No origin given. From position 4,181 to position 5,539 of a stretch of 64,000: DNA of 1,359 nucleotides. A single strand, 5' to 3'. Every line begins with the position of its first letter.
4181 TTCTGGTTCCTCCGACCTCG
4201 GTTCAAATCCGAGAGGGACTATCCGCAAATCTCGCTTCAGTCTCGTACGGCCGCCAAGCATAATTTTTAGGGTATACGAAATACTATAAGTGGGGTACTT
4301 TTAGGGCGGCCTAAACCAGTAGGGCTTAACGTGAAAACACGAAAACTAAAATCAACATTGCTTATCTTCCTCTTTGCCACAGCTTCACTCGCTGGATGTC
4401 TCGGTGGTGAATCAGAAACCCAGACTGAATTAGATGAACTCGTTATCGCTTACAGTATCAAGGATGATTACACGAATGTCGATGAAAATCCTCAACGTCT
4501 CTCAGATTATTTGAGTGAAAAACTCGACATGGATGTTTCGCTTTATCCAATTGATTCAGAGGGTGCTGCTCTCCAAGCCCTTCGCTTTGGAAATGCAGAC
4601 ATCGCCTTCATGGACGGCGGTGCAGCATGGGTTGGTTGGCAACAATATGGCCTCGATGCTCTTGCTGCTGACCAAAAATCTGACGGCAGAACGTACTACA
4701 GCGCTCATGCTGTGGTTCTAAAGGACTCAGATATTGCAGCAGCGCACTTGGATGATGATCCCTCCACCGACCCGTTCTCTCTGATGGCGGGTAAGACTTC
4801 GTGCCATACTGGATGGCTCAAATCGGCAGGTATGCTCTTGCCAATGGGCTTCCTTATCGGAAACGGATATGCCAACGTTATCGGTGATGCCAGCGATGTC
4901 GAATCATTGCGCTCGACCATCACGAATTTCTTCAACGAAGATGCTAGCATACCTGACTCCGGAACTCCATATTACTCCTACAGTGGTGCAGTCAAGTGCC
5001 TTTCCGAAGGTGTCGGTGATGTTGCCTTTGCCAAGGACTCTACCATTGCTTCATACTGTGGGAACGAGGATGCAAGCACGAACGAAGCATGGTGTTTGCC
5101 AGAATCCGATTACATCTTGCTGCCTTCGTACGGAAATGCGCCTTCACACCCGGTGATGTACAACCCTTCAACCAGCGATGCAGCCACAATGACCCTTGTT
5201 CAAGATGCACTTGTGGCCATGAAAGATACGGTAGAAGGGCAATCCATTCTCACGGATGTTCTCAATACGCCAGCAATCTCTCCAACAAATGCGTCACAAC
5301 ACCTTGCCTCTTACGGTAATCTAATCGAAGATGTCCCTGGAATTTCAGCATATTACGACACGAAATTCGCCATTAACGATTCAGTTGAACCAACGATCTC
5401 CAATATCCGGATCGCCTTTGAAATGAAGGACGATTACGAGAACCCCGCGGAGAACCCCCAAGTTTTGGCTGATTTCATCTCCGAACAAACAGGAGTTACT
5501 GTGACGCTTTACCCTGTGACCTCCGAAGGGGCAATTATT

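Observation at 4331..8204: Bilobal, ligand-complete transferrin homologue encoded with a PhnC/PhnE-type ABC importer in an archaeal genome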

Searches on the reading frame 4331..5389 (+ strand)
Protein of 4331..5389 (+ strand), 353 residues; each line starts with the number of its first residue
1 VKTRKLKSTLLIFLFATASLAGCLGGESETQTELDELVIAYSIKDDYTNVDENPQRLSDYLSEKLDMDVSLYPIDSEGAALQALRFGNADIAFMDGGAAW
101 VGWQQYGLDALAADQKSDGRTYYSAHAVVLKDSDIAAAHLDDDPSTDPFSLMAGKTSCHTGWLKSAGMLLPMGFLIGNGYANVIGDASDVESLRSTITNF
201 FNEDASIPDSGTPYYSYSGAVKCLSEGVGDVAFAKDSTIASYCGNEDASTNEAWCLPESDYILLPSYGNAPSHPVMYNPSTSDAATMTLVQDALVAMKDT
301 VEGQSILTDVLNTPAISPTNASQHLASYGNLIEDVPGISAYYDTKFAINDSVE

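Call 3: search_protein_families(library=pfam, proteins=[window:4331-5389:+], max_evalue=1)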
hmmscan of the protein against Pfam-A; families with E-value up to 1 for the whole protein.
window:4331-5389:+ (353 aa): 2 families
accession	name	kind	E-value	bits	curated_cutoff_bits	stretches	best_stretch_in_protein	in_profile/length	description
PF12974.12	Phosphonate-bd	-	1.5e-22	80.6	27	1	50-321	12-239/242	ABC transporter, phosphonate, periplasmic substrate-binding protein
PF00405.22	Transferrin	-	1e-20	74.6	20.3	2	68-203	28-150/328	Transferrin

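Call 4: search_protein_families(library=ncbifam, proteins=[window:4331-5389:+], max_evalue=1)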
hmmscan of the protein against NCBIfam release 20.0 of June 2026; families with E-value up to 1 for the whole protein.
window:4331-5389:+ (353 aa): 3 families
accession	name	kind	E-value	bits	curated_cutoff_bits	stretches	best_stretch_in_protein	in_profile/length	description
TIGR01098.1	3A0109s03R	subfamily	5.6e-16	58.8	112.05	1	7-177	3-163/253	phosphate/phosphite/phosphonate ABC transporter substrate-binding protein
TIGR03431.1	PhnD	equivalog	1.1e-08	34.9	261.1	1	16-137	7-129/288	phosphonate ABC transporter substrate-binding protein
TIGR04553.1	ABC_peri_selen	hypoth_equivalog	3.1e-07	30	250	1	45-135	10-97/266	putative selenate ABC transporter substrate-binding protein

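Call 5: search_solved_structures(query=window:4331-5389:+, max_evalue=1, show_alignments=4)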
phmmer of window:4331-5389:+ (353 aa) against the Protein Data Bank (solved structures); distinct sequences matched with E-value up to 1: 103 (the best 60 are shown).
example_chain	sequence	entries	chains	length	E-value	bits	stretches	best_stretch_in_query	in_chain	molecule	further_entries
1b1x_A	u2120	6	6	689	1.8e-30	109.3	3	84-265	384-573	LACTOFERRIN | Lactotransferrin | PROTEIN (LACTOFERRIN)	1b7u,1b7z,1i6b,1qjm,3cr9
1f9b_A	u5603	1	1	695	1.9e-30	109.2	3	84-265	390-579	LACTOTRANSFERRIN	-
1lfh_A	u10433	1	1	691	1.2e-28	103.4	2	85-265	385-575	LACTOFERRIN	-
1lfi_A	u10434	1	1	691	1.4e-28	103.1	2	85-265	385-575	LACTOFERRIN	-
1fck_A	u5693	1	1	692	1.4e-28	103.1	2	85-265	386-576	LACTOFERRIN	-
1b0l_A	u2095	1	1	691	1.4e-28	103.1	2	85-265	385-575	PROTEIN (LACTOFERRIN)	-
1bka_A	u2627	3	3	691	1.4e-28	103.1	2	85-265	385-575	LACTOFERRIN | Lactotransferrin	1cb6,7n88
1lcf_A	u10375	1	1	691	1.4e-28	103.1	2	85-265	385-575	LACTOFERRIN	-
1lfg_A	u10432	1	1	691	3.5e-28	101.8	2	85-265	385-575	LACTOFERRIN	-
1sqy_A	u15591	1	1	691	3.6e-28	101.8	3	85-265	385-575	lactoferrin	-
1n76_A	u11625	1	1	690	5.7e-28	101.1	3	85-265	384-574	LACTOFERRIN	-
2bjj_X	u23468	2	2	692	5.7e-28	101.1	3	85-265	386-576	LACTOTRANSFERRIN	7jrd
1blf_A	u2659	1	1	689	2.9e-26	95.5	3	81-264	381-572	LACTOFERRIN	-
1ce2_A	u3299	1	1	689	9.8e-26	93.8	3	85-264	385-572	PROTEIN (LACTOFERRIN)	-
6xr0_M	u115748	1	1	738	1.1e-25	93.6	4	81-230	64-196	Melanotransferrin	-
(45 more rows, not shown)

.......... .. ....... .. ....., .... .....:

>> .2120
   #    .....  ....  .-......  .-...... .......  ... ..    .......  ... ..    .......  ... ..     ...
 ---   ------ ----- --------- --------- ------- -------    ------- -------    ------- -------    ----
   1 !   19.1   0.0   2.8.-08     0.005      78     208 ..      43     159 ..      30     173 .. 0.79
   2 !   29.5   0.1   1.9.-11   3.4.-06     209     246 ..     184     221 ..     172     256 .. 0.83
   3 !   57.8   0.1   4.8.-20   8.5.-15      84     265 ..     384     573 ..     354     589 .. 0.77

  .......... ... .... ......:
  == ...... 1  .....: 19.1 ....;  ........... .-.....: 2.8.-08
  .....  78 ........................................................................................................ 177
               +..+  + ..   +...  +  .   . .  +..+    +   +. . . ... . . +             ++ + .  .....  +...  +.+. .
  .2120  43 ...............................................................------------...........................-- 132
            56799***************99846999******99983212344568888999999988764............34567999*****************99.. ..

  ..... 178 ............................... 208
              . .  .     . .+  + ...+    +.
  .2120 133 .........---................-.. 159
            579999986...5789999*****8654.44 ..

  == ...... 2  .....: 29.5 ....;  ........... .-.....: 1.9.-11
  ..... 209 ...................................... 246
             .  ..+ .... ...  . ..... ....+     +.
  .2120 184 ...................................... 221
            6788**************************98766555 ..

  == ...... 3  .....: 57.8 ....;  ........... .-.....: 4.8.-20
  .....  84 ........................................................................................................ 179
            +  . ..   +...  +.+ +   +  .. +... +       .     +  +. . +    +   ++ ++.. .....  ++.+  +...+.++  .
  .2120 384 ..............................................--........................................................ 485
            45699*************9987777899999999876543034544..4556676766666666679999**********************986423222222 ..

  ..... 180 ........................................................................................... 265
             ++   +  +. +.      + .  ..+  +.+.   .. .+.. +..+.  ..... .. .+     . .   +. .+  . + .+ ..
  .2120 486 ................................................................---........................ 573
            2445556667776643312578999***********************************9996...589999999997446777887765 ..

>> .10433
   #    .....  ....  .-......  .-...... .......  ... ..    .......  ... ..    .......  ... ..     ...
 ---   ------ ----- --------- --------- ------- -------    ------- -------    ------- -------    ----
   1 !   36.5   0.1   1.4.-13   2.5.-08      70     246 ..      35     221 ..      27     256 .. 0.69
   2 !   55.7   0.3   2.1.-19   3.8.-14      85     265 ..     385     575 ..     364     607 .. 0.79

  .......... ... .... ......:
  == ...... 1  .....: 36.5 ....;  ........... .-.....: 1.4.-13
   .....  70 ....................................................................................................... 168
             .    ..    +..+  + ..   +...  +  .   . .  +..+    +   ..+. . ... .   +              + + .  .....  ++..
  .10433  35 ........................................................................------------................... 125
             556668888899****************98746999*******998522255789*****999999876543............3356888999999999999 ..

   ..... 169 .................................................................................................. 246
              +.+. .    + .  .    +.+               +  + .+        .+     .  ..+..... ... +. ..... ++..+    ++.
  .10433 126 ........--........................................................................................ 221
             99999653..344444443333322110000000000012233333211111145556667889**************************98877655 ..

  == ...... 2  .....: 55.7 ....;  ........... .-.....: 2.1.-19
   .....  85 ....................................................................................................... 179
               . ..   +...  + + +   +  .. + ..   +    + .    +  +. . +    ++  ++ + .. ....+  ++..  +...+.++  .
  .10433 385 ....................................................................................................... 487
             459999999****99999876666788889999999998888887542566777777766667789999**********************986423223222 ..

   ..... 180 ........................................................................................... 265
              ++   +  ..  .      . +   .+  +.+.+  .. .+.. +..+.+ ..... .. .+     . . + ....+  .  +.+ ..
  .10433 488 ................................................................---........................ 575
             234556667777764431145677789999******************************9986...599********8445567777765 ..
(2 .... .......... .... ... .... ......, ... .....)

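Call 32: search_protein_representatives(protein=window:4436-5389:+)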
Query: 318 residues. Proteins with E-value up to 0.001 (for the whole library): 372; up to 1e-10: 188; up to 1e-30: 54. The best 150 are listed.
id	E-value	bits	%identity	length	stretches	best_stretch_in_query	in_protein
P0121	4.7e-237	801.0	61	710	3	2-316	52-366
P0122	4.3e-188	640.2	49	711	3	2-308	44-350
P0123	5.3e-169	577.5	46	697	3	2-317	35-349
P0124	3.4e-132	456.6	65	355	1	2-314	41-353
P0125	3.0e-108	378.0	73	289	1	14-239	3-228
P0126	2.6e-105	368.4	33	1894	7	26-307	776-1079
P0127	4.3e-105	367.6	34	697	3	3-309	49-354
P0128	2.8e-103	361.7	55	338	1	4-314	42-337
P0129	4.7e-102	357.7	77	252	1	2-205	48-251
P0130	1.6e-96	339.5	36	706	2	22-309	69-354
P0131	6.0e-96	337.6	35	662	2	30-309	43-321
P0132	4.8e-95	334.6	72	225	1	32-241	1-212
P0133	4.5e-88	311.7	58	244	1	77-307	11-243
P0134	1.0e-82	294.1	98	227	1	1-138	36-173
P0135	3.3e-81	289.2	48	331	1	1-310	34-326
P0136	3.9e-79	282.4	33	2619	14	41-170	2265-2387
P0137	3.0e-78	279.5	49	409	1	2-311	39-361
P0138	1.3e-66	241.2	35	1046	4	17-301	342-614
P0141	9.5e-63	228.6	44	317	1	2-312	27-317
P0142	2.1e-61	224.1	44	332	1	4-308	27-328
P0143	8.4e-61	222.2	34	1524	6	46-221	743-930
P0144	3.4e-56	207.1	43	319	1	3-307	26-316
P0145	1.8e-55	204.7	43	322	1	4-310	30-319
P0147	2.1e-54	201.1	38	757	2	44-259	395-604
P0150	3.4e-48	180.8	37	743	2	41-304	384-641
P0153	9.3e-46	172.8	34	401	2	18-263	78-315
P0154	2.0e-45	171.7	39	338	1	1-307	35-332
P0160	2.2e-42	161.7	36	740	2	24-269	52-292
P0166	7.4e-37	143.5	33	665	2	19-273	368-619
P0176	6.4e-29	117.5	39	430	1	36-308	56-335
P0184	1.1e-26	110.1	31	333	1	2-304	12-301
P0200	2.9e-23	98.9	29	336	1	17-304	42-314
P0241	1.2e-17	80.4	34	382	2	44-169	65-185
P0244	2.0e-17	79.7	32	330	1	17-303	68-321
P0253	1.7e-16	76.7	33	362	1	16-304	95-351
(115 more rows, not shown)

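Call 33: list_cluster_members(proteins=[P0124, P0128, P0135, P0137, P0141, P0142, P0144, P0145, P0154, P0184])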
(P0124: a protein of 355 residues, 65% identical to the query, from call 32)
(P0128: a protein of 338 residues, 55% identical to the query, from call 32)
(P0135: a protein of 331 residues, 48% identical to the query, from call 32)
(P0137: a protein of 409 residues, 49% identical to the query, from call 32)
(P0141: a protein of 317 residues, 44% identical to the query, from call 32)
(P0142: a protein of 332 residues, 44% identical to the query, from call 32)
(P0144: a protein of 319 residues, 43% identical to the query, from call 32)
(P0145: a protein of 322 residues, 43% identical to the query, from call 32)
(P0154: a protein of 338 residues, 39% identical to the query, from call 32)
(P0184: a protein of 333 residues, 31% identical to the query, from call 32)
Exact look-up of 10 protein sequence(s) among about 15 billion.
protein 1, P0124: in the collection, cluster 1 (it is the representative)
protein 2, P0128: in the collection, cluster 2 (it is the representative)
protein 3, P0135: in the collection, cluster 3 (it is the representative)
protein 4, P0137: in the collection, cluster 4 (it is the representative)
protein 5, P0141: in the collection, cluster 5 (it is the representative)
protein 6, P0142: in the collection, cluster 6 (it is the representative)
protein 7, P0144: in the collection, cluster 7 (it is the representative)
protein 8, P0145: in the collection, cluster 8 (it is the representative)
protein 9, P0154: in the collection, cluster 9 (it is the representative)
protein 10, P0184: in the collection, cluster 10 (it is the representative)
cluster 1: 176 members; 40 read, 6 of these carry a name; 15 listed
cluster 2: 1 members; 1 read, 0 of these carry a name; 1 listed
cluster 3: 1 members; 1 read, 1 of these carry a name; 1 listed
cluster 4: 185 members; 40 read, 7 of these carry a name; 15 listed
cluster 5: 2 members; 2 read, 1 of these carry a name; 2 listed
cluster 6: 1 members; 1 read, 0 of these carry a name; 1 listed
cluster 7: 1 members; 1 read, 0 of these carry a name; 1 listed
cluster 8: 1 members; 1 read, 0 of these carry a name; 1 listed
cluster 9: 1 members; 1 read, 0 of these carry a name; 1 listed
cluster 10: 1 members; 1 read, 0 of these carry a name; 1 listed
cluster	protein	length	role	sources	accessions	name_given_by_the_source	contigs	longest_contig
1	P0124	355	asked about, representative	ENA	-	-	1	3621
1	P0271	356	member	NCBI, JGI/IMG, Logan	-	ABC-type phosphate/phosphonate transport system substrate-binding protein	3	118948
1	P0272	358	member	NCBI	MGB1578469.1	MAG: phosphate/phosphite/phosphonate ABC transporter substrate-binding protein ...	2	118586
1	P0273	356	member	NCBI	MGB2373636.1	MAG: phosphate/phosphite/phosphonate ABC transporter substrate-binding protein, partial ...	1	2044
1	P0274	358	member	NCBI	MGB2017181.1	MAG: PhnD/SsuA/transferrin family substrate-binding protein [Candidatus Poseidoniaceae ...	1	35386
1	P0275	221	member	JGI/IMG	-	ABC-type multidrug transport system ATPase subunit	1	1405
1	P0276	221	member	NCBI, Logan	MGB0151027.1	MAG: metal ABC transporter ATP-binding protein [Candidatus Poseidoniaceae archaeon]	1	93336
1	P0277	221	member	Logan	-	-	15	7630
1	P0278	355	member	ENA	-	-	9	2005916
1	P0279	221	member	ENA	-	-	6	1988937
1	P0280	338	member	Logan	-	-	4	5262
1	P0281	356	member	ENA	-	-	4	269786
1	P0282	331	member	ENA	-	-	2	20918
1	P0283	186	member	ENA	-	-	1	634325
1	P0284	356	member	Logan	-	-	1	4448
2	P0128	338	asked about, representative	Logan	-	-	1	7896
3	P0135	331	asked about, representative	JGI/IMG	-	ABC-type phosphate/phosphonate transport system substrate-binding protein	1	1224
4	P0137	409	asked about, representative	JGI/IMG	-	hypothetical protein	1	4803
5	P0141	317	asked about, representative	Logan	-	-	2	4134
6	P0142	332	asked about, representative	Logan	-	-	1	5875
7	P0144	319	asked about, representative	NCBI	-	-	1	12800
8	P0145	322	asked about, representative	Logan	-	-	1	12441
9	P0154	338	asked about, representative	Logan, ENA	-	-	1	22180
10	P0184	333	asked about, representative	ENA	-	-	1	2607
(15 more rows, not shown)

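Call 35: list_cluster_members(proteins=[P0121, P0122, P0123, P0126, P0127, P0130, P0131, P0136, P0138, P0143])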
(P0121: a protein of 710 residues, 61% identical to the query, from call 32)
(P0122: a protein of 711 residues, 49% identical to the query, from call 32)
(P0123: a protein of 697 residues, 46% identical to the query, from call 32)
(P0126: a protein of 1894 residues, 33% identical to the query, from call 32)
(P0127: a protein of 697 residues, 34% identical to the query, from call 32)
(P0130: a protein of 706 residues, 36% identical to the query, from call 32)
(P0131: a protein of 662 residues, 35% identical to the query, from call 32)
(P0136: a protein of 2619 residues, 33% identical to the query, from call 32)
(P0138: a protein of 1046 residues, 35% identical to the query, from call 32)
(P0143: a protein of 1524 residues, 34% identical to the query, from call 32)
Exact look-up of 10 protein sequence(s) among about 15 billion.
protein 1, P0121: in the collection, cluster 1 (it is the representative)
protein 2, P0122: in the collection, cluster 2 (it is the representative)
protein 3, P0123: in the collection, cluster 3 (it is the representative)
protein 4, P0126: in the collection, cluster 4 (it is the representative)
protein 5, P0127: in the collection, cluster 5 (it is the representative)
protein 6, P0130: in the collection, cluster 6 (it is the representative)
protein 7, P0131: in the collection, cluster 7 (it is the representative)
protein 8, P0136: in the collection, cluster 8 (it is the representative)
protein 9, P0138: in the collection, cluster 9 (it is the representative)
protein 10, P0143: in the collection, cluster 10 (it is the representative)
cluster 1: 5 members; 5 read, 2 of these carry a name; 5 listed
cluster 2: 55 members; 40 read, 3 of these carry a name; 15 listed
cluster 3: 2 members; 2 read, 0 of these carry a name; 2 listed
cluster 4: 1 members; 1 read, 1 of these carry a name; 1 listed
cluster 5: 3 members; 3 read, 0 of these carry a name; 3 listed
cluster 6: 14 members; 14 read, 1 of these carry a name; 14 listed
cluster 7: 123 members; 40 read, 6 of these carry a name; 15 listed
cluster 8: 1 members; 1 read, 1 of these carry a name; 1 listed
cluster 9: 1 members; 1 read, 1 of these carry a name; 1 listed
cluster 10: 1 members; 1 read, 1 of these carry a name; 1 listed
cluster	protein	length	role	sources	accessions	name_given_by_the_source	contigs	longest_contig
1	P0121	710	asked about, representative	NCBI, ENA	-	-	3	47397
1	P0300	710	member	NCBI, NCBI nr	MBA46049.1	MAG: hypothetical protein CMB31_05625 [Euryarchaeota archaeon] | hypothetical protein [Euryarchaeota archaeon]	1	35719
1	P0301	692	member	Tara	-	strand:+ start:472 stop:2550 length:2079 start_codon:yes stop_codon:yes gene_type:complete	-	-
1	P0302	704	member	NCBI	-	-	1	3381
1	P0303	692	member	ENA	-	-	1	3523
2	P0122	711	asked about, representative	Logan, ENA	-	-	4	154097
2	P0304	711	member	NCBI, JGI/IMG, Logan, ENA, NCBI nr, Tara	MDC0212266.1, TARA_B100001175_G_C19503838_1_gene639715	PhnD/SsuA/transferrin family substrate-binding protein [Euryarchaeota archaeon] | strand:- start:62 stop:2197 length:2136 start_codon:yes stop_codon:yes gene_type:complete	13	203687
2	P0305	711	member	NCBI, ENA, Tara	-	strand:- start:811 stop:2946 length:2136 start_codon:yes stop_codon:yes gene_type:complete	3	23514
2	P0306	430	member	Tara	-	strand:+ start:59 stop:1351 length:1293 start_codon:yes stop_codon:yes gene_type:complete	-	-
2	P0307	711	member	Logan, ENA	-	-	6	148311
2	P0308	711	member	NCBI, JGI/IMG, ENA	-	-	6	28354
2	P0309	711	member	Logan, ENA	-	-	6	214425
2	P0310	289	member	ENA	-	-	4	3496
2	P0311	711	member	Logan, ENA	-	-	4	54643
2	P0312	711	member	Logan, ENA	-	-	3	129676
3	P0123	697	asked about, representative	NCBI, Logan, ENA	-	-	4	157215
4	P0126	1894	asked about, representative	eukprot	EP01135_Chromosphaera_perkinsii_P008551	Nk52_evm17s1400 gene=Nk52_evmTU17s1400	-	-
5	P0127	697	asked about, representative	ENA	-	-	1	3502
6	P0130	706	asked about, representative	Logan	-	-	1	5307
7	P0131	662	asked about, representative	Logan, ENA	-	-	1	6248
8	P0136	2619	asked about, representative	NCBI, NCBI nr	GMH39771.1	hypothetical protein BSKO_07669 [Bryopsis sp. KO-2023]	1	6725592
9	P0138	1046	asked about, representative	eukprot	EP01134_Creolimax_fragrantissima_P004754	CFRG4754T1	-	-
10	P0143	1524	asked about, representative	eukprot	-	Clim_evm17s1 gene=Clim_evmTU17s1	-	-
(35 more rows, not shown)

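Call 39: list_cluster_members(proteins=[P0176, P0147, P0150, P0160, P0166, P0153, P0244, P0253, P0200, P0241])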
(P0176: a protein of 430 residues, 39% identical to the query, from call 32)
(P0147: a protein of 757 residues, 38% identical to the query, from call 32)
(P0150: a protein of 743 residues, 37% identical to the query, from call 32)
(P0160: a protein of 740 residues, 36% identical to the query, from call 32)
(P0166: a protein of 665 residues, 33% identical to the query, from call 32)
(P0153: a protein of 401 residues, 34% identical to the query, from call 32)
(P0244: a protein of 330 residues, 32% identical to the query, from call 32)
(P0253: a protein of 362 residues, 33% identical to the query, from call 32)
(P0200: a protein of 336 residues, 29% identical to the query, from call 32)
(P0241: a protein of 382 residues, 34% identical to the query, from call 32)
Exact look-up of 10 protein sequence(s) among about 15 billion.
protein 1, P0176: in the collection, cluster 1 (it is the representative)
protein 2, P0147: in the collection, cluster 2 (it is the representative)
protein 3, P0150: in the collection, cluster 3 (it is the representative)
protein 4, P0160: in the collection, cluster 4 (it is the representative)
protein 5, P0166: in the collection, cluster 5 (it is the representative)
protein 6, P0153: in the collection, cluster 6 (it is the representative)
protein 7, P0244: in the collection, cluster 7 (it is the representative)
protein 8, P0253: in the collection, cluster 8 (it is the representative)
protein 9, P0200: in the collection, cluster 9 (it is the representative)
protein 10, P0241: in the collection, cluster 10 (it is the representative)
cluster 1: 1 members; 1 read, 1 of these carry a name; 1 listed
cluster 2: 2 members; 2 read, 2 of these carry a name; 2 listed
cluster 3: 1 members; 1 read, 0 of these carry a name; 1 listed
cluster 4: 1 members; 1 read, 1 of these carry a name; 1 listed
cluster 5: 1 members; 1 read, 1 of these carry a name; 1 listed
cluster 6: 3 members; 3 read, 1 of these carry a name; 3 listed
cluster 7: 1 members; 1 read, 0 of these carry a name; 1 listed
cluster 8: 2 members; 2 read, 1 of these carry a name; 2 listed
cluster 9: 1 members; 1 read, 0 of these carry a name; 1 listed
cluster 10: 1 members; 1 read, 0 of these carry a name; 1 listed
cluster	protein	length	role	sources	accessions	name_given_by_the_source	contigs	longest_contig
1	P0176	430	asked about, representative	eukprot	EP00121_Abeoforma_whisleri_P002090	Awhi_evm1s1869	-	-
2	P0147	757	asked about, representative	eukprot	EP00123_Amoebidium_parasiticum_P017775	comp23985_c1_seq2/m.42595 comp23985_c1_seq2/g.42595 ORF comp23985_c1_seq2/g.42595 ...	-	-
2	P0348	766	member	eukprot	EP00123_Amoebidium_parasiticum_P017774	comp23985_c1_seq1/m.42592 comp23985_c1_seq1/g.42592 ORF comp23985_c1_seq1/g.42592 ...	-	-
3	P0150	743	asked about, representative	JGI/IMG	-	-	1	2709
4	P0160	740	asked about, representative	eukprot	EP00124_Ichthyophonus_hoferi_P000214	Ihof_evm21s7 gene=Ihof_evmTU21s7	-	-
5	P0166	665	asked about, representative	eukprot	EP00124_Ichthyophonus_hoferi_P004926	Ihof_evm3s615 gene=Ihof_evmTU3s615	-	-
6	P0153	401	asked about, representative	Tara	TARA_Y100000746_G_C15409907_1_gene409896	strand:- start:70 stop:1275 length:1206 start_codon:yes stop_codon:yes gene_type:complete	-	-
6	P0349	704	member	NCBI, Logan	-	-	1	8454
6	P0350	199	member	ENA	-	-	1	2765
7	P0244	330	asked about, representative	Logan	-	-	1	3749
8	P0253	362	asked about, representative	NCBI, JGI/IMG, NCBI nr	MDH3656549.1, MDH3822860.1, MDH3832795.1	MAG: phosphate/phosphite/phosphonate ABC transporter substrate-binding protein ... | phosphate/phosphite/phosphonate ABC transporter substrate-binding protein [Nitrosopumilus ...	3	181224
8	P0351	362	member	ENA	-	-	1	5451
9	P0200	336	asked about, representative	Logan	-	-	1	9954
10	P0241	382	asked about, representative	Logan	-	-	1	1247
